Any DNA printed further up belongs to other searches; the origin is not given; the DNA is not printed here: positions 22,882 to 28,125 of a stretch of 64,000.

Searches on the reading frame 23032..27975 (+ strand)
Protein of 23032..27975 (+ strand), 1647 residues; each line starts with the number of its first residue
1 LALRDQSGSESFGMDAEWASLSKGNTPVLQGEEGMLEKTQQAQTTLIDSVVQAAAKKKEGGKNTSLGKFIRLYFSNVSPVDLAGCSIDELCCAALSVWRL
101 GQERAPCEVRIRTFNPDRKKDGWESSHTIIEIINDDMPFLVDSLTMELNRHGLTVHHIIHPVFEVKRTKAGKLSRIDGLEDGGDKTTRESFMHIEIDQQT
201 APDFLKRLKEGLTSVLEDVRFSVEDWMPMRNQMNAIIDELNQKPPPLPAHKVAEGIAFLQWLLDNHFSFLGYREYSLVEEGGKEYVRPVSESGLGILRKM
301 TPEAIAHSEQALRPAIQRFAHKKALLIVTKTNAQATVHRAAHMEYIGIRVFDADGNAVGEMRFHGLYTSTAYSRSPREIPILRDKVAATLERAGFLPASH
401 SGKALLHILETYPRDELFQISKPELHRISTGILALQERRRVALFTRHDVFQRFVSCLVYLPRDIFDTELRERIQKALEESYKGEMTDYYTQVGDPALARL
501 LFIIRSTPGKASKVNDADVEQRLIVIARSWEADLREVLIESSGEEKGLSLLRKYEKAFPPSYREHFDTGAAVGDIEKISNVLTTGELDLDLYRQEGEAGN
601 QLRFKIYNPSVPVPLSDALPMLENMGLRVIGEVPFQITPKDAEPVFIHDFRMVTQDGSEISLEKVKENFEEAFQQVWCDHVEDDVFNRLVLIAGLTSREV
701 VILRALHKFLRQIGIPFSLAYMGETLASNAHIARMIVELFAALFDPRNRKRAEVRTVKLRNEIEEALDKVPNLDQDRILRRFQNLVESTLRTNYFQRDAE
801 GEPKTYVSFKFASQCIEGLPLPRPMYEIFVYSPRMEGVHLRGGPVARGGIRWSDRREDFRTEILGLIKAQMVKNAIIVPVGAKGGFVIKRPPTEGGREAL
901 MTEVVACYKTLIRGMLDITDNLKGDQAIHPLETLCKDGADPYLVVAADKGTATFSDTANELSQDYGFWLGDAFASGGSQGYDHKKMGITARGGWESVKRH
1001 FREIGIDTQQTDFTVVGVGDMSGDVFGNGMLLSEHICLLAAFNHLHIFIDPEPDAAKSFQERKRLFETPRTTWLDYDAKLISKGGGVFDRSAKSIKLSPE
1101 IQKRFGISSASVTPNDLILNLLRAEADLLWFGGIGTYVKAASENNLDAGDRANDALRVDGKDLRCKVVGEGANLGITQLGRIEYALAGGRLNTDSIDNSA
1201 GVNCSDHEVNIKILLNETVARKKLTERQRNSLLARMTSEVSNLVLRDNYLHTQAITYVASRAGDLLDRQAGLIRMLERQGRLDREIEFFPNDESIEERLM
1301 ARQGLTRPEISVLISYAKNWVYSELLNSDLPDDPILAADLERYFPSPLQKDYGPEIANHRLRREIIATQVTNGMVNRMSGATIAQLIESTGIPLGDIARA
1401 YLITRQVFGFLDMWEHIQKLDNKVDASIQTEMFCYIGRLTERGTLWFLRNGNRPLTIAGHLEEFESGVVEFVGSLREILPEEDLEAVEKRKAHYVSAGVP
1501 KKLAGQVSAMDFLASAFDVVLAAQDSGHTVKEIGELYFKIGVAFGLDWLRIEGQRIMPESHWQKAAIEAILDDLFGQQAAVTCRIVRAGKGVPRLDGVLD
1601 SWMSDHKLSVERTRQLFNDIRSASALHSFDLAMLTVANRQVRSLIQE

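Call 46: search_protein_families(library=pfam, proteins=[window:23032-27975:+], max_evalue=0.0001)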
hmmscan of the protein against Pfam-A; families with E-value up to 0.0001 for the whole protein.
window:23032-27975:+ (1647 aa): 8 families
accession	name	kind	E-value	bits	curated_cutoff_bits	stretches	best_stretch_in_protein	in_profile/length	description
PF05088.18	Bac_GDH_CD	-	7.7e-263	872.9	22.8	1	762-1256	1-495/497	Bacterial NAD-glutamate dehydrogenase, catalytic domain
PF21074.2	GDH_C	-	5.7e-109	364.8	26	1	1303-1642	2-338/339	Glutamate dehydrogenase, C-terminal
PF21075.3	GDH_ACT1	-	5.8e-52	175.8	23.7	1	69-212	1-144/144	Glutamate dehydrogenase, ACT1 domain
PF21076.3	GDH_ACT2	-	8.6e-29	100.4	22.8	1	443-531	2-90/90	Glutamate dehydrogenase, ACT2 domain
PF21077.3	GDH_ACT3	-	1.3e-26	92.6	22.2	1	587-664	2-79/80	Glutamate dehydrogenase, ACT3 domain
PF21073.2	GDH_HM1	-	2.5e-26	91.8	21.2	1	379-438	1-60/60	Glutamate dehydrogenase, helical motif 1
PF21078.2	GDH_HM3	-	3.5e-26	91.5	24.6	1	681-746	1-66/66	Glutamate dehydrogenase, helical motif 3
PF21079.2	GDH_HM2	-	1.5e-14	54.1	21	1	537-579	1-43/45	Glutamate dehydrogenase, helical motif 2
